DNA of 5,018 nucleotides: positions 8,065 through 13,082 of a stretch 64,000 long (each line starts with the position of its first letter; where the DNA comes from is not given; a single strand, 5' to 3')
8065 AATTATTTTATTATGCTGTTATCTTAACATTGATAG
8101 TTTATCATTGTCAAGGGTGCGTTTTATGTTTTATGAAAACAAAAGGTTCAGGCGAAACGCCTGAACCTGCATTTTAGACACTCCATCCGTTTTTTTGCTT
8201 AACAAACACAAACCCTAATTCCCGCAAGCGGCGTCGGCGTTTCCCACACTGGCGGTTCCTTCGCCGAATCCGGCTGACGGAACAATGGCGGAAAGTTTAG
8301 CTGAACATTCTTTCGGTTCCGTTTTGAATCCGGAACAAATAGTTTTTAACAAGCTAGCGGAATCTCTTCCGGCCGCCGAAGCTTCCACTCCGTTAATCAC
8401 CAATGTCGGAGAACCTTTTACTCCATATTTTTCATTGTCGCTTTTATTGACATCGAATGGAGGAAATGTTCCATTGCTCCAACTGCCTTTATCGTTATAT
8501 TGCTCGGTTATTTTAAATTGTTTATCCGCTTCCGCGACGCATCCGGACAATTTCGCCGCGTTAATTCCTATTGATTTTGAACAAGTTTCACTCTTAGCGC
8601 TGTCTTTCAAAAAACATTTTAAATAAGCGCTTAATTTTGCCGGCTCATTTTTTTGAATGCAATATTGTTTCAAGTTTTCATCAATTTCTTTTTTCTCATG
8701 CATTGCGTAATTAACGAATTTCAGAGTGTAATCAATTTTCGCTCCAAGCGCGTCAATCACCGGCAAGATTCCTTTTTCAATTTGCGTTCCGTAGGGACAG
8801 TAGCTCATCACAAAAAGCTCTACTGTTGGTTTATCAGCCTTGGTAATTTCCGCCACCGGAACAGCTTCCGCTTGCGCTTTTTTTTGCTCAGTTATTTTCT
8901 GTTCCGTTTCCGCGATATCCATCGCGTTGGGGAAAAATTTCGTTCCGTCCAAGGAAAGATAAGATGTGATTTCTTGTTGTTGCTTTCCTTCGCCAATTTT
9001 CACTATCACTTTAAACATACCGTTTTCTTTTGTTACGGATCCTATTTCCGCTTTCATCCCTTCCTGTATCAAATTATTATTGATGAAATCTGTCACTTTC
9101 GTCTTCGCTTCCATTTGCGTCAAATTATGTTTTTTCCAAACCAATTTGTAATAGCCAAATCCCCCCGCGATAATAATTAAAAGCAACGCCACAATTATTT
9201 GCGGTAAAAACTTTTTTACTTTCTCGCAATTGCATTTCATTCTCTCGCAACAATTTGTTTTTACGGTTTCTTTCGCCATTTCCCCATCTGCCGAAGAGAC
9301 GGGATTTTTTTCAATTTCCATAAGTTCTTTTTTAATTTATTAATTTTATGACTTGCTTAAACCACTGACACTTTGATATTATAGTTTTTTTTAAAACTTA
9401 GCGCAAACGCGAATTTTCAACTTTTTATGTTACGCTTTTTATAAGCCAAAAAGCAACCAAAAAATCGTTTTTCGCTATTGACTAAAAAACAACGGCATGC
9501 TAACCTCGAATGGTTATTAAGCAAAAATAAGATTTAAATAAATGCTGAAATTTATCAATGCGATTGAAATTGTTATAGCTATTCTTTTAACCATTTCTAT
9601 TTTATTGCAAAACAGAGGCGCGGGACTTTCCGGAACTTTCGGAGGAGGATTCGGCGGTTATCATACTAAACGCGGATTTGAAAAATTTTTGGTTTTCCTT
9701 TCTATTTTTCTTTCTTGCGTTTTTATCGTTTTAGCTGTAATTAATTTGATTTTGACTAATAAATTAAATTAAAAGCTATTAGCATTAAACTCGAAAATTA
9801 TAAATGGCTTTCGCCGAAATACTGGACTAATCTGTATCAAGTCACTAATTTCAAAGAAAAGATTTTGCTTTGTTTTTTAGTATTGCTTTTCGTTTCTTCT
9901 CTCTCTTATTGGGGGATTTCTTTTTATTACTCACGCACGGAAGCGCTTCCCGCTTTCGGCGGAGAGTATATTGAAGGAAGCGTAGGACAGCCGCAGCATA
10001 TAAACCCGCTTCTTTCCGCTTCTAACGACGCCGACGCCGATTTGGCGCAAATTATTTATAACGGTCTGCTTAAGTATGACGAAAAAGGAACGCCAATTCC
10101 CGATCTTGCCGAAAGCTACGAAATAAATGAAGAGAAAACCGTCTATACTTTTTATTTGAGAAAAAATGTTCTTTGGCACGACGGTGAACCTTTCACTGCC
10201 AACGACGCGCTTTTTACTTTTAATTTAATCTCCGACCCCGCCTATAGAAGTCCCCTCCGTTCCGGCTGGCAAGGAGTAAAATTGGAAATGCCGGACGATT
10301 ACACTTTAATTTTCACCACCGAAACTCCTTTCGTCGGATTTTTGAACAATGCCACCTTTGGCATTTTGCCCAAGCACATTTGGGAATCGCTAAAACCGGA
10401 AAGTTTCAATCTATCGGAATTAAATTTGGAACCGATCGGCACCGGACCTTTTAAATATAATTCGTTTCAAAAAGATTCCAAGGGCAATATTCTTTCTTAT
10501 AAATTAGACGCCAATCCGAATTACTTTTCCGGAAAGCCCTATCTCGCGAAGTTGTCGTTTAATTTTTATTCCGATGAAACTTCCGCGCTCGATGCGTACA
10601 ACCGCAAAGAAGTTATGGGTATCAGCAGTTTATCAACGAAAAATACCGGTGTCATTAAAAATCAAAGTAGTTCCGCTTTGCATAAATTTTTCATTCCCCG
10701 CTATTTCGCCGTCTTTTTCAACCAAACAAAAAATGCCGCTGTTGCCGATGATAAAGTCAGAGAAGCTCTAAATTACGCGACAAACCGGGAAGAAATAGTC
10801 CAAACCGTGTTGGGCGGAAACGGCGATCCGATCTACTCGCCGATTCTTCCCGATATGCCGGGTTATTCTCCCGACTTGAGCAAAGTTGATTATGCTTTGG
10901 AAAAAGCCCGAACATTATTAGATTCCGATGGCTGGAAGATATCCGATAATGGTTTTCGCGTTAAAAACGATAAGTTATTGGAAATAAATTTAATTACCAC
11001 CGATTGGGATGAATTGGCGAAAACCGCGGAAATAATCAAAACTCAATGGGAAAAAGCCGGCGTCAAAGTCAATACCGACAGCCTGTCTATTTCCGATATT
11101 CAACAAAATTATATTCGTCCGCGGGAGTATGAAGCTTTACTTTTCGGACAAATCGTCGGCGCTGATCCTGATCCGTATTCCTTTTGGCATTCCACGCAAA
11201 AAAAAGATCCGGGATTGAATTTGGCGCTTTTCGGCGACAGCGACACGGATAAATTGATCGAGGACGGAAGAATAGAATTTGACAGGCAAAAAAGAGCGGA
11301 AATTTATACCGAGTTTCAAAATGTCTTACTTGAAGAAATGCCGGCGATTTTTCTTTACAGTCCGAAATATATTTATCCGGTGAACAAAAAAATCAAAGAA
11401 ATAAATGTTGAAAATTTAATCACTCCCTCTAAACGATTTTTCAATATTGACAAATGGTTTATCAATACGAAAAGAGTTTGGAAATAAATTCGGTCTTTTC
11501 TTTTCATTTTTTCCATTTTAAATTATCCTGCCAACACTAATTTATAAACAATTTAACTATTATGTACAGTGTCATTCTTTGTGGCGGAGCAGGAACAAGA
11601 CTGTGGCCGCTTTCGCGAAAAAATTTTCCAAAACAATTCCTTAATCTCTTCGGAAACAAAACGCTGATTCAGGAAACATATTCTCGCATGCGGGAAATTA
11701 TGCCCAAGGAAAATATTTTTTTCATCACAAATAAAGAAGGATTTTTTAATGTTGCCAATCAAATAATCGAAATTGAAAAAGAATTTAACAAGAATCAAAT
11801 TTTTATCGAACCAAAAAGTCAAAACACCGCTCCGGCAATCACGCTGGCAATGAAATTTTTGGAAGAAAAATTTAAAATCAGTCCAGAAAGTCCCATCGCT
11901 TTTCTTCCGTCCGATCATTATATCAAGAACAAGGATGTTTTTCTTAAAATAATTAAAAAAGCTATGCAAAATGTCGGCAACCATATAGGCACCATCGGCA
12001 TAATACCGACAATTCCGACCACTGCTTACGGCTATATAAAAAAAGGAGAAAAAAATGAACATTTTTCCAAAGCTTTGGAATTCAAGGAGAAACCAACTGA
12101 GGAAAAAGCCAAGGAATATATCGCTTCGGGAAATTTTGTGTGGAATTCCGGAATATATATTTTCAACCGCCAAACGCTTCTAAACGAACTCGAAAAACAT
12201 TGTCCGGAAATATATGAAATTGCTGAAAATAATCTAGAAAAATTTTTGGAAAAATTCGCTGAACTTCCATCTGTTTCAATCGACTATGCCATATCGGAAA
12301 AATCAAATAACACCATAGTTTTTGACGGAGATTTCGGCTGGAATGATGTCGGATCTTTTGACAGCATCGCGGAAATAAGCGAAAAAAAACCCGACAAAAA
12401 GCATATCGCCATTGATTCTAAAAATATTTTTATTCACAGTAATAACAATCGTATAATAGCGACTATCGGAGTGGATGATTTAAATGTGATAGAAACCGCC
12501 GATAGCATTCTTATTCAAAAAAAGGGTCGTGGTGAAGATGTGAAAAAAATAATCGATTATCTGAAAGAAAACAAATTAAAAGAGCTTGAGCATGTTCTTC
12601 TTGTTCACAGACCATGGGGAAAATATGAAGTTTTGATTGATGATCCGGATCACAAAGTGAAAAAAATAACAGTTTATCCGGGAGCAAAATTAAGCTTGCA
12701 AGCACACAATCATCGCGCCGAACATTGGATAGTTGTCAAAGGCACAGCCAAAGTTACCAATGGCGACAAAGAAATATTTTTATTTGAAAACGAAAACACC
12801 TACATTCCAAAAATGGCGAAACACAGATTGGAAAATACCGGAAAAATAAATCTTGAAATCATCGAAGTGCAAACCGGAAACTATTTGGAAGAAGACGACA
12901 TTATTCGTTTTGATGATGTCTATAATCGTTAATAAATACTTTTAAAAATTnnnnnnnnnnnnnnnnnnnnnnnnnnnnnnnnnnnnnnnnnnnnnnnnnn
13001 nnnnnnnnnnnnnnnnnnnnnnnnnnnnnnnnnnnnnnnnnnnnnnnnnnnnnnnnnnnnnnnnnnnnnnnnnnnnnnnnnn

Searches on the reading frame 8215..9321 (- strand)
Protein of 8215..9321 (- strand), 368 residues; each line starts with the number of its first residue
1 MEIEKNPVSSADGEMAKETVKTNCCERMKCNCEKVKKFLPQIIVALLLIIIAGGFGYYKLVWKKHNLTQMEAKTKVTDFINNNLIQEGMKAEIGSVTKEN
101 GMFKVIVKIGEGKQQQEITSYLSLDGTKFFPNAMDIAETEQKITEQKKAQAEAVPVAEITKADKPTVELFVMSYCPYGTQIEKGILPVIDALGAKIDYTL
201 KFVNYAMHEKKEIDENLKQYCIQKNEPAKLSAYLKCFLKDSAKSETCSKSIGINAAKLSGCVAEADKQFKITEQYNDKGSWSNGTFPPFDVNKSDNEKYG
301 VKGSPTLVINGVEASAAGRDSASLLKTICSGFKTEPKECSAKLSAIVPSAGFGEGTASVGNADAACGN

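Call 28: search_protein_families(library=pfam, proteins=[window:8215-9321:-], max_evalue=0.00001)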
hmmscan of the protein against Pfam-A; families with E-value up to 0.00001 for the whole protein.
window:8215-9321:- (368 aa): 0 families

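Call 38: search_protein_families(library=pfam, proteins=[window:8215-9321:-], max_evalue=0.01)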
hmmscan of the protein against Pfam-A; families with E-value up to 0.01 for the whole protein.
window:8215-9321:- (368 aa): 1 family
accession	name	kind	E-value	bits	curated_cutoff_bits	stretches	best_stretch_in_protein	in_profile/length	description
PF03227.22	GILT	-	0.0044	17.7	22.4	0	167-245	2-80/107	Gamma interferon inducible lysosomal thiol reductase (GILT)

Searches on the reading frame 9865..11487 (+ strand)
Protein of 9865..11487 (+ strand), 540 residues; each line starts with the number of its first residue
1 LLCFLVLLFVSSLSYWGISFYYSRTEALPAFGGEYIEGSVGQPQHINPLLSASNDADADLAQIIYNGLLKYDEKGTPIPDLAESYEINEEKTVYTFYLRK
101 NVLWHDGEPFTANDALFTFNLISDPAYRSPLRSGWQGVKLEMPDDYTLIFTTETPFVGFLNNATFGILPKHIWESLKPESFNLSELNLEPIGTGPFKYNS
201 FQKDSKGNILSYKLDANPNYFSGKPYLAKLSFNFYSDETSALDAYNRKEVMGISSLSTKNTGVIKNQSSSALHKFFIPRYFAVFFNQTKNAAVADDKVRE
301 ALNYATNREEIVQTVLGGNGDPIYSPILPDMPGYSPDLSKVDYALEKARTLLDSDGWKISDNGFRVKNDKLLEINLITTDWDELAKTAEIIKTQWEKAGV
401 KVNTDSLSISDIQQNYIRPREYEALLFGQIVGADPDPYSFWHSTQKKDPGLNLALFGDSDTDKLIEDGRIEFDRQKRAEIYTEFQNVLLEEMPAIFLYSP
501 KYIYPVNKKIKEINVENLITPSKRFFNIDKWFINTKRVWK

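Call 28: search_protein_families(library=pfam, proteins=[window:9865-11487:+], max_evalue=0.00001)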
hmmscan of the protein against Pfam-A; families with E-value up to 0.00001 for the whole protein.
window:9865-11487:+ (540 aa): 1 family
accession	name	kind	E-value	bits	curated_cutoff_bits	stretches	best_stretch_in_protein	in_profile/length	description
PF00496.27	SBP_bac_5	-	5.2e-80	269.8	32.4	1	76-445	1-361/368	Bacterial extracellular solute-binding proteins, family 5 Middle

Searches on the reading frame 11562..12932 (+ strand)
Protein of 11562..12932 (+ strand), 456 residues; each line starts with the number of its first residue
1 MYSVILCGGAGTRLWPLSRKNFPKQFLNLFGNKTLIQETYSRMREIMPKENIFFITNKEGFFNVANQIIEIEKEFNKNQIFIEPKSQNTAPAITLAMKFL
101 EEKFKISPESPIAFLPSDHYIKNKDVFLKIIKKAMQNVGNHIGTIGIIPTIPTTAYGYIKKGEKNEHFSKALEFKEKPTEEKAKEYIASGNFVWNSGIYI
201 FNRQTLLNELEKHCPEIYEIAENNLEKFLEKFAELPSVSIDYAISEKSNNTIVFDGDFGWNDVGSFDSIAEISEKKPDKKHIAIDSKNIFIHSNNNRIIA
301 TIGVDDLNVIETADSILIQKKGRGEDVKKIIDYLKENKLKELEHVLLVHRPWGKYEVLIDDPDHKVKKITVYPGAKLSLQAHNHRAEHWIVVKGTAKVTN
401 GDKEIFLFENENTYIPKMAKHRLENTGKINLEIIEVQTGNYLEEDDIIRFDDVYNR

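Call 28: search_protein_families(library=pfam, proteins=[window:11562-12932:+], max_evalue=0.00001)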
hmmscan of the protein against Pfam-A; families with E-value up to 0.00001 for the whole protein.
window:11562-12932:+ (456 aa): 4 families
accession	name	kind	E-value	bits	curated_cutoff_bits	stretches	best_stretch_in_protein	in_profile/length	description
PF00483.29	NTP_transferase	-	1.7e-48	165.8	21.2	1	3-276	2-242/245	Nucleotidyl transferase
PF01050.24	MannoseP_isomer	-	1.2e-45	154.8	23.6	1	343-452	7-116/116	Mannose-6-phosphate isomerase C-terminal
PF22640.1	ManC_GMP_beta-helix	-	1.7e-14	53.9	27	1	280-334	2-55/55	MannoseP isomerase/GMP-like beta-helix domain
PF07883.17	Cupin_2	-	5.9e-09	36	27.2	1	369-436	3-69/70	Cupin domain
